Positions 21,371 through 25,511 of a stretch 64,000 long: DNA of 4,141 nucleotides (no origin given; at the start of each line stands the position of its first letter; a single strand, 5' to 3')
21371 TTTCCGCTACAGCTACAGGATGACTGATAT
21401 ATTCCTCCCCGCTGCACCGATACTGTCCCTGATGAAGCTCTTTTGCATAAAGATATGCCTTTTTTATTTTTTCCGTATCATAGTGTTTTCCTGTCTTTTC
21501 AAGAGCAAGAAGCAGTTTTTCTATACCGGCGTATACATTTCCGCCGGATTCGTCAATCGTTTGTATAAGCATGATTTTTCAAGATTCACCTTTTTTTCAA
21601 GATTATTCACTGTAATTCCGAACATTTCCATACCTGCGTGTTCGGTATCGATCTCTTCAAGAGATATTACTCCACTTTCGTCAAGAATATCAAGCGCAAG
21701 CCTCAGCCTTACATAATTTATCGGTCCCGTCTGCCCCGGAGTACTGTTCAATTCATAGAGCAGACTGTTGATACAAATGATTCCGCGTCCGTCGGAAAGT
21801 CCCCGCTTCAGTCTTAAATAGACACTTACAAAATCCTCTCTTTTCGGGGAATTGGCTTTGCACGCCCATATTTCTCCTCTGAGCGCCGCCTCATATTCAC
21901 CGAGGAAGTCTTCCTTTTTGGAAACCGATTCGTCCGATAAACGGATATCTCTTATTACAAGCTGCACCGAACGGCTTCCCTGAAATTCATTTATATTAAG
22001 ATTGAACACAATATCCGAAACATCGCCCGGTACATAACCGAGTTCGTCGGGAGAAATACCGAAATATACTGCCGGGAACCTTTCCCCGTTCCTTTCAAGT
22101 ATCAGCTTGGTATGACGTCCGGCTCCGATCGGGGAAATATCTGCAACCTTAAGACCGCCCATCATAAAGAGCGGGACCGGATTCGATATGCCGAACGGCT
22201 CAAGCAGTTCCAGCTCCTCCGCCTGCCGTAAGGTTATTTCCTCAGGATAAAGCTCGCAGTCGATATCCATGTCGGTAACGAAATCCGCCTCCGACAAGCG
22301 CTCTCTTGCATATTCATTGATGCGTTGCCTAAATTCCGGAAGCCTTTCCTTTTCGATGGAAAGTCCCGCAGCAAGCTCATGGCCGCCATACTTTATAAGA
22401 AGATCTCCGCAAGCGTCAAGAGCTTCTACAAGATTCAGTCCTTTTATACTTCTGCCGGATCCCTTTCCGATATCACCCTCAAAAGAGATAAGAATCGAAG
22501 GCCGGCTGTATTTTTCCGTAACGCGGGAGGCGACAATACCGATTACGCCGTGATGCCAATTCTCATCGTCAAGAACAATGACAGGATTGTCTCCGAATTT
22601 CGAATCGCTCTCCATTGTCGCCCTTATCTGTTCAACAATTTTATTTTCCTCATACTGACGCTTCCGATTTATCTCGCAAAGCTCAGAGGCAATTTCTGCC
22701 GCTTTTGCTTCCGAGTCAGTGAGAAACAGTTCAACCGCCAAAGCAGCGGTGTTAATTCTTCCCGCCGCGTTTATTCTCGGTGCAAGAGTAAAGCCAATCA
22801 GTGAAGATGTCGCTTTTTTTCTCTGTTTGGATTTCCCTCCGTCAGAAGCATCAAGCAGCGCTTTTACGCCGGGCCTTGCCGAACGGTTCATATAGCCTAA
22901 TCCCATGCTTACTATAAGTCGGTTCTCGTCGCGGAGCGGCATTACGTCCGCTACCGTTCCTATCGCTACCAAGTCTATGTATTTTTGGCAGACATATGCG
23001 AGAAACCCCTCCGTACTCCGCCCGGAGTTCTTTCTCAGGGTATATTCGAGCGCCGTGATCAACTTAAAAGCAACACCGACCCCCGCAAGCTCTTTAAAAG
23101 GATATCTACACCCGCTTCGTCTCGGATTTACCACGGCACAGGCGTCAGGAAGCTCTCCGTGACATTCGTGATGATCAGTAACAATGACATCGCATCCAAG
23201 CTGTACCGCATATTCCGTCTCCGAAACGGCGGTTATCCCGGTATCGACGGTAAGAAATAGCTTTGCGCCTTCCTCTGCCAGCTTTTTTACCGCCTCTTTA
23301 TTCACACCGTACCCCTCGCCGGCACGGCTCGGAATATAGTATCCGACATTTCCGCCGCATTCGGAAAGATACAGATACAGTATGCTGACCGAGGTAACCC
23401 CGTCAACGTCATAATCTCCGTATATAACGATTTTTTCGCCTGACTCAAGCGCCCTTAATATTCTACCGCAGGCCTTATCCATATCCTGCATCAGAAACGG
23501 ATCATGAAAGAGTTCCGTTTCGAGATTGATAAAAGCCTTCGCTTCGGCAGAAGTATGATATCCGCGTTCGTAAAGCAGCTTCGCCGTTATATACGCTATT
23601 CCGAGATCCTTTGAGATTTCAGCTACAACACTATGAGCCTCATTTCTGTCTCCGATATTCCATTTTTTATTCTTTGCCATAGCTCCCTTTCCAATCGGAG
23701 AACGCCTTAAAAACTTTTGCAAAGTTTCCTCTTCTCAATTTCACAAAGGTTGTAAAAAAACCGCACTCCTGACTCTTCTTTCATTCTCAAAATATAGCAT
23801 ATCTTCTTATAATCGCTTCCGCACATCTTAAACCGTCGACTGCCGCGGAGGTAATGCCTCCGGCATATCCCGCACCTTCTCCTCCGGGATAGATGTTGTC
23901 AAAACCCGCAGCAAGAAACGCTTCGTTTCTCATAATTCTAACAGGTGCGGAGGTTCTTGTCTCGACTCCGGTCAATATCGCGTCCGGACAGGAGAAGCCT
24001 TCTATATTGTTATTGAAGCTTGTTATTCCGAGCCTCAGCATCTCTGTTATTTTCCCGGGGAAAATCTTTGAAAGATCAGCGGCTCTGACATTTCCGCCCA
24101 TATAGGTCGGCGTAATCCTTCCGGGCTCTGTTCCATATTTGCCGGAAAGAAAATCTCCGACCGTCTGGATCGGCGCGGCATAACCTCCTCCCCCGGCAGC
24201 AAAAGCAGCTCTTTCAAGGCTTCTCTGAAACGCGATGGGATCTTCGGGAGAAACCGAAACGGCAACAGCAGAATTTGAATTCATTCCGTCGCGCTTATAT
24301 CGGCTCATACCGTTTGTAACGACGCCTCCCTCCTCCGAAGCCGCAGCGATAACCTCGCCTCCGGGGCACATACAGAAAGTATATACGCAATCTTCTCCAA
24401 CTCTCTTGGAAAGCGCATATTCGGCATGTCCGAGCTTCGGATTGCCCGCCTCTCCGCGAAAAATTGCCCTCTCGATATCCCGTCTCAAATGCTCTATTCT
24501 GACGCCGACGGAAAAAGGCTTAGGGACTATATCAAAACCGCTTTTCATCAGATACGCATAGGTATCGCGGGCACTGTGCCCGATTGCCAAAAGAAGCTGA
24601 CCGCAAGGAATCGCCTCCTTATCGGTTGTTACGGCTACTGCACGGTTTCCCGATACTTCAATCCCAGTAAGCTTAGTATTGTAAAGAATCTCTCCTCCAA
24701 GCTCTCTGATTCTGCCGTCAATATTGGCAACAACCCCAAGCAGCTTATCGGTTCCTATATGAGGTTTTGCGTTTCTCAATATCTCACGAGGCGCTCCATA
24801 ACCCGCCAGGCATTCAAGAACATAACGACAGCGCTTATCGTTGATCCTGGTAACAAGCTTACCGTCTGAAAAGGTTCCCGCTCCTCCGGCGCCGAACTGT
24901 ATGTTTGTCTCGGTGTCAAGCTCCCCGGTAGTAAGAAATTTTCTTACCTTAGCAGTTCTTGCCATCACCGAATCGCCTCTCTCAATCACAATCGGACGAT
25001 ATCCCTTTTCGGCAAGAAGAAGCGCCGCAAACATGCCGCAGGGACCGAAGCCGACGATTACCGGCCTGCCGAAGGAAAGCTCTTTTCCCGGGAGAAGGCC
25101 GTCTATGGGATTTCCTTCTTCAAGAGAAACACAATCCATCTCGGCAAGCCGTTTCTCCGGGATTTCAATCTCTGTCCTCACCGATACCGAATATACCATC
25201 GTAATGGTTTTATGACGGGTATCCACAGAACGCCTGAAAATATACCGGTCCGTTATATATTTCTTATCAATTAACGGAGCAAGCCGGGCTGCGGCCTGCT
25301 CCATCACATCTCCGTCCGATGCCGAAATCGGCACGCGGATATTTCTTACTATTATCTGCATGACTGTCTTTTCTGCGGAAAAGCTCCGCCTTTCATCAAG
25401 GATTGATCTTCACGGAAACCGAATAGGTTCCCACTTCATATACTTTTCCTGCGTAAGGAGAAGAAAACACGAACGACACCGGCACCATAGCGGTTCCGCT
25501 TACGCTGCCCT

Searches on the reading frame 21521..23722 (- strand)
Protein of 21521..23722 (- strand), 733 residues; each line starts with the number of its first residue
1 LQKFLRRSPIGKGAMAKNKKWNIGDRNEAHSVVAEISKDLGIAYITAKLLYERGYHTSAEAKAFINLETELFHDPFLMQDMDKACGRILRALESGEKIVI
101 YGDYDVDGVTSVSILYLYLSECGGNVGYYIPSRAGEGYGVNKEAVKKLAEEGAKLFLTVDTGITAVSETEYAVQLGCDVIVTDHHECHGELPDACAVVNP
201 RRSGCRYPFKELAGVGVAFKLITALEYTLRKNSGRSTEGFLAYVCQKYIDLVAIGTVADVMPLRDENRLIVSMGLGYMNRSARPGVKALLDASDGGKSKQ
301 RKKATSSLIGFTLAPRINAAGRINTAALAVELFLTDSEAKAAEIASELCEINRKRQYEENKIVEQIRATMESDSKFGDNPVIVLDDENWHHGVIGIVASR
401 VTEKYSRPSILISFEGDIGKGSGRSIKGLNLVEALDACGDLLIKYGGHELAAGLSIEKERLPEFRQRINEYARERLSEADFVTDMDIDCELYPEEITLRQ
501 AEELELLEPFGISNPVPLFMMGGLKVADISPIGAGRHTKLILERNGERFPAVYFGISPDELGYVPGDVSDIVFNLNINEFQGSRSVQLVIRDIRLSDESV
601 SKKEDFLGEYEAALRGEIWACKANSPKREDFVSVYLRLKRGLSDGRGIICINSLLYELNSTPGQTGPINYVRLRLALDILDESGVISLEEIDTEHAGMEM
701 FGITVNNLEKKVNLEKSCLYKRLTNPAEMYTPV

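Call 8: search_protein_families(library=padloc, proteins=[window:21521-23722:-], max_evalue=0.001)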
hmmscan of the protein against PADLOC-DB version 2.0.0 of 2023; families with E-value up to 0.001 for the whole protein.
window:21521-23722:- (733 aa): 0 families

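Call 9: search_protein_families(library=pfam, proteins=[window:21521-23722:-], max_evalue=0.00001)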
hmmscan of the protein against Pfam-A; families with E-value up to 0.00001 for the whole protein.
window:21521-23722:- (733 aa): 3 families
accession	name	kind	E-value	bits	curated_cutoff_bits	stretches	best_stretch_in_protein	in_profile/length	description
PF17768.7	RecJ_OB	-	3.2e-27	95.2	27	1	487-592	1-107/107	RecJ OB domain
PF01368.27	DHH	-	1.2e-26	93.9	28.1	1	97-256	1-125/125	DHH family, N-terminal domain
PF02272.25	DHHA1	-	9.4e-17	61.8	25.9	1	379-473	2-101/102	DHHA1 domain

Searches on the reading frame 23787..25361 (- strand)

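Call 8: search_protein_families(library=padloc, proteins=[window:23787-25361:-], max_evalue=0.001)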
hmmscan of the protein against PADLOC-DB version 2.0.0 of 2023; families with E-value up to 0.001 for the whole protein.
window:23787-25361:- (524 aa): 0 families

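Call 9: search_protein_families(library=pfam, proteins=[window:23787-25361:-], max_evalue=0.00001)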
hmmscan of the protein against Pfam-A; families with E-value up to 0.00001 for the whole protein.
window:23787-25361:- (524 aa): 3 families
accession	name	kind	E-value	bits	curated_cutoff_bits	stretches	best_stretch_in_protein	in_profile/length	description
PF21688.3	FAD-depend_C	-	1.3e-62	211.9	27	1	282-470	1-197/197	FAD-dependent protein, C-terminal domain-like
PF01266.30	DAO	-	2.8e-07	30.8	27.9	0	217-276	158-217/353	FAD dependent oxidoreductase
PF03486.20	HI0933_like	-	1.4e-06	28.4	50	0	101-278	4-187/244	HI0933-like protein Rossmann domain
